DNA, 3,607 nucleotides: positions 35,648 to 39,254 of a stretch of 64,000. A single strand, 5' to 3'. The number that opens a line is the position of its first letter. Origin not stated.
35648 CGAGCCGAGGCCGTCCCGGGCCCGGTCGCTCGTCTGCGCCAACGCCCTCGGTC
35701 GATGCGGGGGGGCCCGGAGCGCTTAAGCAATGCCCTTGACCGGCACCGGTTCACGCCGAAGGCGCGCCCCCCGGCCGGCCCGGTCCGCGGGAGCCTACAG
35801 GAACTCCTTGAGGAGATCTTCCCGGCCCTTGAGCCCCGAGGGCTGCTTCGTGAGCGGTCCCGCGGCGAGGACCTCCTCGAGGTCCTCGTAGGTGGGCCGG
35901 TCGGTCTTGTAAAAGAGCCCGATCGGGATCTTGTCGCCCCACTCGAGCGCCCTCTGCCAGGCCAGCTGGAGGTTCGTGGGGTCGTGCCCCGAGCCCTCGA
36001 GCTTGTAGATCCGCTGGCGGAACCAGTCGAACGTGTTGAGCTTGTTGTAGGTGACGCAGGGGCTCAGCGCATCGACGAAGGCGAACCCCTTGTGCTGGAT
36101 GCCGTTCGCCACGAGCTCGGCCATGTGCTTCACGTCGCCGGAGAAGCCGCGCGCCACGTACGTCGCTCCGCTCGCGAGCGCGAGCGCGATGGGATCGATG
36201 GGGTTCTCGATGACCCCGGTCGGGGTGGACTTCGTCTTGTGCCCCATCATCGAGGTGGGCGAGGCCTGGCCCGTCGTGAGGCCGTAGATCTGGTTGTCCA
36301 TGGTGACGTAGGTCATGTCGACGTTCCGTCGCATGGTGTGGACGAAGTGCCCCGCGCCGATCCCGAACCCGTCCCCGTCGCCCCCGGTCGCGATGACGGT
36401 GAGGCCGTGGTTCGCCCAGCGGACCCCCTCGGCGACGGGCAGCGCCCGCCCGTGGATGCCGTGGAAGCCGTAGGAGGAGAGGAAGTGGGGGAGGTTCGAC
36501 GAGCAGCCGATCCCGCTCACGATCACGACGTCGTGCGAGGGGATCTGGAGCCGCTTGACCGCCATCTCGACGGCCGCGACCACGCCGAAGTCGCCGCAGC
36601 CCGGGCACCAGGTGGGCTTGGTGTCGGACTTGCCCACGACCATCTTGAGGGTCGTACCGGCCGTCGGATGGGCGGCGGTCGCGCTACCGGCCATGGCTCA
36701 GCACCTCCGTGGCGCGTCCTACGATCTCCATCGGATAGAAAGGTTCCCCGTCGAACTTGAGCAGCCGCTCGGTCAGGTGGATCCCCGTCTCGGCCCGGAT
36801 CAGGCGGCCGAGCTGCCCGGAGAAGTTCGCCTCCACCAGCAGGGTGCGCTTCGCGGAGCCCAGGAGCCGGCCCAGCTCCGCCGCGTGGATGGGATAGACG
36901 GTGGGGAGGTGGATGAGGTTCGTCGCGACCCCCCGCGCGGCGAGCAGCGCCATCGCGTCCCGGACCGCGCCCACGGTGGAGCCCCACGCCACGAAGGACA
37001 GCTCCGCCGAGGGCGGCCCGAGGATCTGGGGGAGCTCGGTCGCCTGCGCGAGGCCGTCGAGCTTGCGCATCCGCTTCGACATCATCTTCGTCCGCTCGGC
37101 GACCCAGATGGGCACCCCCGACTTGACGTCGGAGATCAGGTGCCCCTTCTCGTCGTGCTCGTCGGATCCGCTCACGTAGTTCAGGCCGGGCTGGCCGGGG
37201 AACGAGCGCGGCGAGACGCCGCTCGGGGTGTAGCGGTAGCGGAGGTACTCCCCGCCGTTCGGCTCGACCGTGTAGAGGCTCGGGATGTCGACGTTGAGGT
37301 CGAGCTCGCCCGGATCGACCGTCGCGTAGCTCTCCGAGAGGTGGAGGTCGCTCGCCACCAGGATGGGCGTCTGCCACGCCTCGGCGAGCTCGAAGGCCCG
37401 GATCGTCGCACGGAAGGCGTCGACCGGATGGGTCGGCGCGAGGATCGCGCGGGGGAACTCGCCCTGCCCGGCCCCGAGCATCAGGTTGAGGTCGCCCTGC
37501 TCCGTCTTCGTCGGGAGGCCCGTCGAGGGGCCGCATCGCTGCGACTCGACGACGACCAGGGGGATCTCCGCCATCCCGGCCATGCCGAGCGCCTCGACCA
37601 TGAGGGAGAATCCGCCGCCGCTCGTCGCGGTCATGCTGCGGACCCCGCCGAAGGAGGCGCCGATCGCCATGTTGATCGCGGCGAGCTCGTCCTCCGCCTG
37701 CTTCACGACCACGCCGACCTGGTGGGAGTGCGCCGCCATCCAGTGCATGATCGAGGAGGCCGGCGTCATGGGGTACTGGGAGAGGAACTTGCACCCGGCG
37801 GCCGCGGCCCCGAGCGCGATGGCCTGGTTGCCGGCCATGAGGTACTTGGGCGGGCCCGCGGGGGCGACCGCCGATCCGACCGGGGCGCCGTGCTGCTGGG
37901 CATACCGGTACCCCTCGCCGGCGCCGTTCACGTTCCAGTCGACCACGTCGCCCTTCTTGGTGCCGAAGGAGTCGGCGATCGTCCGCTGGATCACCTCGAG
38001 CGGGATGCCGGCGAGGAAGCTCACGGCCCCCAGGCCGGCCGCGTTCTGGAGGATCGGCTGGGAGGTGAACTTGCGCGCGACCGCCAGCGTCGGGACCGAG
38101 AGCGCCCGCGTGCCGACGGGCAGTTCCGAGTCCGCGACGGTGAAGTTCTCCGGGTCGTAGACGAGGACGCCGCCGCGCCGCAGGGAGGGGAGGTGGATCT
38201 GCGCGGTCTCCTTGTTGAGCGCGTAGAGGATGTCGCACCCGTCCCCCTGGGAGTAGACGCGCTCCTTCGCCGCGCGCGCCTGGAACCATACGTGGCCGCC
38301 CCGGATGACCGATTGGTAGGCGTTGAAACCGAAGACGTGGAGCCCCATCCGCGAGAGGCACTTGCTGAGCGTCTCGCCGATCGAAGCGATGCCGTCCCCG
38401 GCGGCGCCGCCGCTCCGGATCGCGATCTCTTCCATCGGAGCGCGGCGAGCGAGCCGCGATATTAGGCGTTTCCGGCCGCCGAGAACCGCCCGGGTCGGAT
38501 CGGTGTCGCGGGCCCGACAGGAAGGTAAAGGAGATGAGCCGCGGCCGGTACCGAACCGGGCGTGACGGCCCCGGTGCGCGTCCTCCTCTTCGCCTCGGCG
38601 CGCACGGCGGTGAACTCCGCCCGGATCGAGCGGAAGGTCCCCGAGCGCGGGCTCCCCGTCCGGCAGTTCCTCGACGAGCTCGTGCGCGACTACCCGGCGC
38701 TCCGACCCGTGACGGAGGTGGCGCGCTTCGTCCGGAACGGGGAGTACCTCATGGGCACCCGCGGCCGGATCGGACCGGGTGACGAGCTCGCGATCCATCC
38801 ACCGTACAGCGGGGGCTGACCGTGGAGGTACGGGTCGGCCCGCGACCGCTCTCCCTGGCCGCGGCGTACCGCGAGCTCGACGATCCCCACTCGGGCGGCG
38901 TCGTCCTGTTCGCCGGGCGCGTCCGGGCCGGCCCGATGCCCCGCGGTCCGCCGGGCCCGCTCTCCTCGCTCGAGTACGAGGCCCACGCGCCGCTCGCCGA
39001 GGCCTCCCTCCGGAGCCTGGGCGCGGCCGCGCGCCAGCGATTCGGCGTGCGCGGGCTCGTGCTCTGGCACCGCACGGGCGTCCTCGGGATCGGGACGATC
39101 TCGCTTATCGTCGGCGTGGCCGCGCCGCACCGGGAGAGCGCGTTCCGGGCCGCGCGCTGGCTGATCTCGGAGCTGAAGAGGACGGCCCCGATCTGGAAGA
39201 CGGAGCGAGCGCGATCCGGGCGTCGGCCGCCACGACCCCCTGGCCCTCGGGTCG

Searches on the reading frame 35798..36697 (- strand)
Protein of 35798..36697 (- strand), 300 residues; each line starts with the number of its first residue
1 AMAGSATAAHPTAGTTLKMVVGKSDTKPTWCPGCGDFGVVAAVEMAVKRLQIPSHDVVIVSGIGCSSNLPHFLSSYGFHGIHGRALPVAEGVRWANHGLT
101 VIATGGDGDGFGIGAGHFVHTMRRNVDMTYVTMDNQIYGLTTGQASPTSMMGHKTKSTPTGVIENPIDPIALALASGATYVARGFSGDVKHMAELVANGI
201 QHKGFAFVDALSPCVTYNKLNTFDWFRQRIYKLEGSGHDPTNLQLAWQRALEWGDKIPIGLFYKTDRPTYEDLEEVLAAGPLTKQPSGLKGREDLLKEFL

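Call 84: search_protein_families(library=pfam, proteins=[window:35798-36697:-], max_evalue=0.00001)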
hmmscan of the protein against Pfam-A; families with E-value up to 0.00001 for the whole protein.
window:35798-36697:- (300 aa): 2 families
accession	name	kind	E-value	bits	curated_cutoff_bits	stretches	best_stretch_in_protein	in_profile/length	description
PF02775.26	TPP_enzyme_C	-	5.5e-31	107.9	21.9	1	63-209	2-150/151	Thiamine pyrophosphate enzyme, C-terminal TPP binding domain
PF12367.13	PFO_beta_C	-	7.2e-27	93.7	24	1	214-276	1-63/66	Pyruvate ferredoxin oxidoreductase beta subunit C terminal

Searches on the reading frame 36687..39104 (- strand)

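Call 84: search_protein_families(library=pfam, proteins=[window:36687-39104:-], max_evalue=0.00001)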
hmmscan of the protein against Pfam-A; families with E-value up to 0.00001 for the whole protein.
window:36687-39104:- (806 aa): 2 families
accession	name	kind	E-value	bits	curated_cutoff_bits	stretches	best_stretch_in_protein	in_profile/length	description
PF01855.24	POR_N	-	8.2e-56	189.8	27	1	432-659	2-220/231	Pyruvate flavodoxin/ferredoxin oxidoreductase, thiamine diP-bdg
PF01558.24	POR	-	3.7e-31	109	27.4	1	235-399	1-172/173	Pyruvate ferredoxin/flavodoxin oxidoreductase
